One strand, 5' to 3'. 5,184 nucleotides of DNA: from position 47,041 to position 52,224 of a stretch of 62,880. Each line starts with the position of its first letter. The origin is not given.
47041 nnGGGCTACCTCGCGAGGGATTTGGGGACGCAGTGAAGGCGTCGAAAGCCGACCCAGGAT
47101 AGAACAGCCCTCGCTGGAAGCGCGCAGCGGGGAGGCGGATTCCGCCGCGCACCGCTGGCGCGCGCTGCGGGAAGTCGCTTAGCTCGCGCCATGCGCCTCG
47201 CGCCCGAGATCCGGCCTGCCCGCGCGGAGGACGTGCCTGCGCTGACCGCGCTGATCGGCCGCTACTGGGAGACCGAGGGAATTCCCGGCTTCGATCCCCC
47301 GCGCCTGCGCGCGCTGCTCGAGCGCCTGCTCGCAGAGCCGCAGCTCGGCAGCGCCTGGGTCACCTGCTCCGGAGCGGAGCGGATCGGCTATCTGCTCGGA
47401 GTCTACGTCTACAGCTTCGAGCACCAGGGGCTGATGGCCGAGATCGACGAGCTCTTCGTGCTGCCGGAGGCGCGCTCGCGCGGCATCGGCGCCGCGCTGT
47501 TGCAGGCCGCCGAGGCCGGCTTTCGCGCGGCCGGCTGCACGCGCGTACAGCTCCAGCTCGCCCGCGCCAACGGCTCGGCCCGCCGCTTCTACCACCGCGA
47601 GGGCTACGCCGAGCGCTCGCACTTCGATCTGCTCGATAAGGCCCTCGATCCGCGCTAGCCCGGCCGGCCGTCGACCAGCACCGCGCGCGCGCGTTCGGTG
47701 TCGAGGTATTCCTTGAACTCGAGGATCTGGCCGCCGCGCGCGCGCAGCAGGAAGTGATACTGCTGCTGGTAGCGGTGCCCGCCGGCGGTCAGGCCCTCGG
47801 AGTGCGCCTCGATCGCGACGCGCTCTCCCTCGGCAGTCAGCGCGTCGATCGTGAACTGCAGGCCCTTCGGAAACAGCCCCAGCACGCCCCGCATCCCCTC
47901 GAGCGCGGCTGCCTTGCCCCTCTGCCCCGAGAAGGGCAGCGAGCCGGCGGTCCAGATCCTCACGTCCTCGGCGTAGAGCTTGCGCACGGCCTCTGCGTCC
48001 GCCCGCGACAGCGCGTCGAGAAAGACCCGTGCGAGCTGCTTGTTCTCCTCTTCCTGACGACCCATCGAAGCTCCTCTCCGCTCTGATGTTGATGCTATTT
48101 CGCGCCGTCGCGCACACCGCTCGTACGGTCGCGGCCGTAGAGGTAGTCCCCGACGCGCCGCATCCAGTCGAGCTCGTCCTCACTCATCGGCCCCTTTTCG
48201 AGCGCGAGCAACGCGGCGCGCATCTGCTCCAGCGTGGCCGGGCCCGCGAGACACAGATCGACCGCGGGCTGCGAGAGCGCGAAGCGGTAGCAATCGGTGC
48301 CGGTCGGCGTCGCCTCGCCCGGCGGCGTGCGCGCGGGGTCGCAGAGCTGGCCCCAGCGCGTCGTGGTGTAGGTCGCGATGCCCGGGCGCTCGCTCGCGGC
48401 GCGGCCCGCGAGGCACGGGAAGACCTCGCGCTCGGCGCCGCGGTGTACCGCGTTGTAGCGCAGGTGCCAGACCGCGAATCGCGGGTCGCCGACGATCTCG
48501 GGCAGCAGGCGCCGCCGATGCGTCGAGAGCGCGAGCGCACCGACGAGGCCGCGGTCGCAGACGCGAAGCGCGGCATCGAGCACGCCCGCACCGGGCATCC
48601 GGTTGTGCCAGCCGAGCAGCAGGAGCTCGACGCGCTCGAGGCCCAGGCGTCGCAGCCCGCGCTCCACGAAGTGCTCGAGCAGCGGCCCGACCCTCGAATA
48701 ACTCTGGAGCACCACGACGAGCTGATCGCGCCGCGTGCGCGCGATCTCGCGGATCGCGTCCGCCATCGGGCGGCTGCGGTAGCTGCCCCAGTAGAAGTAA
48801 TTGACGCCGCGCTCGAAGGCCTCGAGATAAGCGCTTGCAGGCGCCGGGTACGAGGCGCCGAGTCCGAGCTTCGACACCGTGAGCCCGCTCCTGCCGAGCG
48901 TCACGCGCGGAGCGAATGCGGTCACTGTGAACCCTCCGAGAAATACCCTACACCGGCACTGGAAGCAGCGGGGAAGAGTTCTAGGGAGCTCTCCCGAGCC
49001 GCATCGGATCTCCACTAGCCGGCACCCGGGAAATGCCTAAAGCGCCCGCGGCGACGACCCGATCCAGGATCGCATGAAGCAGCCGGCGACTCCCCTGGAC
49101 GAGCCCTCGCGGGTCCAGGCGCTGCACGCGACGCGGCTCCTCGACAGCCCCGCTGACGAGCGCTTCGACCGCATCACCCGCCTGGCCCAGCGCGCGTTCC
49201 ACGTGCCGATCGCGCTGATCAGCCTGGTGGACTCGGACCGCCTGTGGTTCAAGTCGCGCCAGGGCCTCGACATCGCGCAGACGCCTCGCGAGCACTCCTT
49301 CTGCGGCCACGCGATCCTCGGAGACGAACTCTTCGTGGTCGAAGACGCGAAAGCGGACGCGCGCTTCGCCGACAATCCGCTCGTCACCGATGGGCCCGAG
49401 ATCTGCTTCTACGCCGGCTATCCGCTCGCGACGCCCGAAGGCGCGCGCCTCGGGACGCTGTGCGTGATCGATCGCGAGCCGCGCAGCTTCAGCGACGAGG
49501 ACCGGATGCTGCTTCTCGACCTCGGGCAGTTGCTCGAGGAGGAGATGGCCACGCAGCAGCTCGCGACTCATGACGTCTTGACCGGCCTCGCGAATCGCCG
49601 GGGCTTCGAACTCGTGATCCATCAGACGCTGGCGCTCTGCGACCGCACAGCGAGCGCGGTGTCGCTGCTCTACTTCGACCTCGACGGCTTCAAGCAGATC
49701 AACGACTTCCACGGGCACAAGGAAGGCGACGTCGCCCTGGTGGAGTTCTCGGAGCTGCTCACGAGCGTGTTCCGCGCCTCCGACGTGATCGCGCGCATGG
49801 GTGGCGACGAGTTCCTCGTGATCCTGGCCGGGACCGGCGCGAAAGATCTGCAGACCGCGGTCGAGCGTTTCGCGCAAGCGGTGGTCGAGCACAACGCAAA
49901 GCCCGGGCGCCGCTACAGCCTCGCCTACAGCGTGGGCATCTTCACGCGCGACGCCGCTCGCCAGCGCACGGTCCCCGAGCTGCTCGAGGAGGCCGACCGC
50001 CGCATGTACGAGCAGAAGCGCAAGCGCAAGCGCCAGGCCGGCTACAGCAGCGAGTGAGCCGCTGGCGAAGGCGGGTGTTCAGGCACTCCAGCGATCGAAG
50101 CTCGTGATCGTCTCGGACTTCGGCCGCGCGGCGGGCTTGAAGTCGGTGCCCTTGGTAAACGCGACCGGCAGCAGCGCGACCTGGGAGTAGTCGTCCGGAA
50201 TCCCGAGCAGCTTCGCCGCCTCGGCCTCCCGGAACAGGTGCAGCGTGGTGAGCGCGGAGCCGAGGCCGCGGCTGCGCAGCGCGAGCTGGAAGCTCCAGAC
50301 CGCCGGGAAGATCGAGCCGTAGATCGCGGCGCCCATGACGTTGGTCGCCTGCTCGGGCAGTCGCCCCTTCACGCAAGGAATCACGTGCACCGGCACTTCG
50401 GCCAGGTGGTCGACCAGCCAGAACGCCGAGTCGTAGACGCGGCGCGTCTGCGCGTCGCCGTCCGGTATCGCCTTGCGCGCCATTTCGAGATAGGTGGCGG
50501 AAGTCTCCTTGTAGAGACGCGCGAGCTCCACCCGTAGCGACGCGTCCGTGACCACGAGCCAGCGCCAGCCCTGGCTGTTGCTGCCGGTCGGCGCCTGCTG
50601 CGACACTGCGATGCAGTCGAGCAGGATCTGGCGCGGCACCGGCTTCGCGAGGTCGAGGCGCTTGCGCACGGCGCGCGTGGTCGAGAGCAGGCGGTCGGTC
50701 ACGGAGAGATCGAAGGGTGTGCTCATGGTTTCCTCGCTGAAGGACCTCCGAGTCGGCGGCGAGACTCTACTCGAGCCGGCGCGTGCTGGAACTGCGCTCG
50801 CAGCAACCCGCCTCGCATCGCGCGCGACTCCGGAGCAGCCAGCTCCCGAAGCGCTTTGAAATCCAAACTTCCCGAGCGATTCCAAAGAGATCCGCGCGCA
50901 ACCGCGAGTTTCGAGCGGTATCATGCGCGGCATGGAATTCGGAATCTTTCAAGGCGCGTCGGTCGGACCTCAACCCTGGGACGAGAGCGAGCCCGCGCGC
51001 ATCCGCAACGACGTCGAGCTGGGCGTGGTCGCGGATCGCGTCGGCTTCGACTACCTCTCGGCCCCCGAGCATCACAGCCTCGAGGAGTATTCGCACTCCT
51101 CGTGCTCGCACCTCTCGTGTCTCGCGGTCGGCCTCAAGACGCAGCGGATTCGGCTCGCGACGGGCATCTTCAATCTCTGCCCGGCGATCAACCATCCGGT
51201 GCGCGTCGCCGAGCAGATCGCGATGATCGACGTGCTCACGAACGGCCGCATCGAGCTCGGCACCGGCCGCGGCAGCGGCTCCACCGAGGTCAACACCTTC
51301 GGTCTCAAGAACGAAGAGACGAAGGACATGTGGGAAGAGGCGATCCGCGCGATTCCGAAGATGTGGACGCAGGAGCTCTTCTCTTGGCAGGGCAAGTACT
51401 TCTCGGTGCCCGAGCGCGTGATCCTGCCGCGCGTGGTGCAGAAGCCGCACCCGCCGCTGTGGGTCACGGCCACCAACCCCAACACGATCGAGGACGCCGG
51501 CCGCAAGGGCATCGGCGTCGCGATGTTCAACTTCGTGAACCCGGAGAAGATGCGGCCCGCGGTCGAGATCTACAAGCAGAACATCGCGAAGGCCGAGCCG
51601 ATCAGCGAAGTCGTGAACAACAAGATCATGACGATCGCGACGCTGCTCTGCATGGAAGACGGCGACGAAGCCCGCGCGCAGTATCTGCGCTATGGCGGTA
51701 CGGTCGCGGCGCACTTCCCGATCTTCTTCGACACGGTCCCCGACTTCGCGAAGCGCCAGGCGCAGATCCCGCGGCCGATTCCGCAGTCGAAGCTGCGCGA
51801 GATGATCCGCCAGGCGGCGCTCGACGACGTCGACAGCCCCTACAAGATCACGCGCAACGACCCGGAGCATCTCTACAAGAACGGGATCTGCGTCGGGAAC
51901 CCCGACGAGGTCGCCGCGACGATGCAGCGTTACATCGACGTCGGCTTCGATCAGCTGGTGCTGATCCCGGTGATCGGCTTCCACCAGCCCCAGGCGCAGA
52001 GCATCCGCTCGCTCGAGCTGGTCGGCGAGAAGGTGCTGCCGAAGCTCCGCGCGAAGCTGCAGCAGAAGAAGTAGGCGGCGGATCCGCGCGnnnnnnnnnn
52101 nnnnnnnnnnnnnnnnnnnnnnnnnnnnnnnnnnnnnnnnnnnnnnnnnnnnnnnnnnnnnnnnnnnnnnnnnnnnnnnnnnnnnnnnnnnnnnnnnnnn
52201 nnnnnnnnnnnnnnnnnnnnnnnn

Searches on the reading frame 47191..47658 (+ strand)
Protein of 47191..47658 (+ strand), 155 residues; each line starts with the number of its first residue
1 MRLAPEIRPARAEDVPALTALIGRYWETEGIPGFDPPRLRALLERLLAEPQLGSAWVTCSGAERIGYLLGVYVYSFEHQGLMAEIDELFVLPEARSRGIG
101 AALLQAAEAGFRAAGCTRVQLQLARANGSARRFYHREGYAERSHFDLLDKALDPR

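Call 33: search_protein_families(library=pfam, proteins=[window:47191-47658:+], max_evalue=0.0001)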
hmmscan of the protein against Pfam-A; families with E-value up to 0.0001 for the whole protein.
window:47191-47658:+ (155 aa): 3 families
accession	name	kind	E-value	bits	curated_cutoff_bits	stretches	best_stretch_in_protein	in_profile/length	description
PF00583.31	Acetyltransf_1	-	4e-15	56.5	20.7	1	35-139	17-116/116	Acetyltransferase (GNAT) family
PF13508.13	Acetyltransf_7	-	3.2e-12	47.1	27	1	55-140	5-83/84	Acetyltransferase (GNAT) domain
PF13673.13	Acetyltransf_10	-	4.2e-08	33.7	23.6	1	80-141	52-109/128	Acetyltransferase (GNAT) domain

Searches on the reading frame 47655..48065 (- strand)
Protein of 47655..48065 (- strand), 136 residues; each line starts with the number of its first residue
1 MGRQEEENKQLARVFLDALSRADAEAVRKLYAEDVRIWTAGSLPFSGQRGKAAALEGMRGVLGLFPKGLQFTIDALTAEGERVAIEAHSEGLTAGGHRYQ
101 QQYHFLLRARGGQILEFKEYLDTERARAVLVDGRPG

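Call 33: search_protein_families(library=pfam, proteins=[window:47655-48065:-], max_evalue=0.0001)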
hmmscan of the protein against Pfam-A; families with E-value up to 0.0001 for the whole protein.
window:47655-48065:- (136 aa): 3 families
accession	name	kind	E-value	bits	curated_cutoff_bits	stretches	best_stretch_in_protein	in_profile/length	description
PF12680.13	SnoaL_2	-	3.9e-15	56.7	27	1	13-116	2-101/102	SnoaL-like domain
PF07366.18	SnoaL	-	7.3e-08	32.7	28.4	1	10-122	2-118/126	SnoaL-like polyketide cyclase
PF14534.12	DUF4440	-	5.4e-05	24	25.2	1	10-90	3-78/107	Domain of unknown function (DUF4440)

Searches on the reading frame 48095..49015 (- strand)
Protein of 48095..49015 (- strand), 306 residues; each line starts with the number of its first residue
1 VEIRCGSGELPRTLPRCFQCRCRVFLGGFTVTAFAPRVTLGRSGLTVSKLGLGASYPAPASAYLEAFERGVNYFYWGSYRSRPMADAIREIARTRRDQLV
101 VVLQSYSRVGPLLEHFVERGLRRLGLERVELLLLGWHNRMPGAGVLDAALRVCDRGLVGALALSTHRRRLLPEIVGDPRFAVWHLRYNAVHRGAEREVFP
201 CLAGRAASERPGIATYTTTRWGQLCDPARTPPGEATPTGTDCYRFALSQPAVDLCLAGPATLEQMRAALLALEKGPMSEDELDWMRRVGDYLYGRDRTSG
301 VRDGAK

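Call 33: search_protein_families(library=pfam, proteins=[window:48095-49015:-], max_evalue=0.0001)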
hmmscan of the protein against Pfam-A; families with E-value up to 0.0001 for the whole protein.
window:48095-49015:- (306 aa): 1 family
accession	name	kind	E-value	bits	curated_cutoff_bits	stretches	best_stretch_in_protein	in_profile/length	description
PF00248.27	Aldo_ket_red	-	1.4e-05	24.8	24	0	81-202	47-179/291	Aldo/keto reductase family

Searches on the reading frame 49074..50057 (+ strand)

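Call 33: search_protein_families(library=pfam, proteins=[window:49074-50057:+], max_evalue=0.0001)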
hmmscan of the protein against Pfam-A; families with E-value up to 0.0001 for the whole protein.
window:49074-50057:+ (327 aa): 3 families
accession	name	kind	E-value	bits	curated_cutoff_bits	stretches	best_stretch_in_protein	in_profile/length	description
PF00990.26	GGDEF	-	2.6e-38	131.8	23.8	1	164-320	1-160/161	Diguanylate cyclase, GGDEF domain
PF01590.32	GAF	-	1.3e-14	55.3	22.4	1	28-155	3-130/133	GAF domain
PF13185.12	GAF_2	-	3.2e-09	37.5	28.6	1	27-153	4-130/136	GAF domain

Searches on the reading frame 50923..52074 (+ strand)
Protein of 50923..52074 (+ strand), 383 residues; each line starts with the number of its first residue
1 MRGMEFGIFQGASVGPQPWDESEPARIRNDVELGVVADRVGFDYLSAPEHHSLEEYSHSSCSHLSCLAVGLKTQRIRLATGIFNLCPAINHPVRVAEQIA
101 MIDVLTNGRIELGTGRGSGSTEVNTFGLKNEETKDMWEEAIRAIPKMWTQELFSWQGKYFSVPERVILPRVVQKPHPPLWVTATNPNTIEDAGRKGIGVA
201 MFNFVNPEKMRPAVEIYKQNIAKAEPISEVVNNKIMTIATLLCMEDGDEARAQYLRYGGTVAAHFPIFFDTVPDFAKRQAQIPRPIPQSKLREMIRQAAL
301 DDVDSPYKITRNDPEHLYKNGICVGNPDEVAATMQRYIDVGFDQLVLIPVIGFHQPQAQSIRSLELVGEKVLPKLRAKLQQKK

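Call 33: search_protein_families(library=pfam, proteins=[window:50923-52074:+], max_evalue=0.0001)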
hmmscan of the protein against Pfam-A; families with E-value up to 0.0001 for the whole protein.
window:50923-52074:+ (383 aa): 1 family
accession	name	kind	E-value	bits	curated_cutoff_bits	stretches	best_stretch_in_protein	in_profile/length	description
PF00296.26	Bac_luciferase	-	1.5e-51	176.1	27.9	1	4-344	1-314/314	Luciferase-like monooxygenase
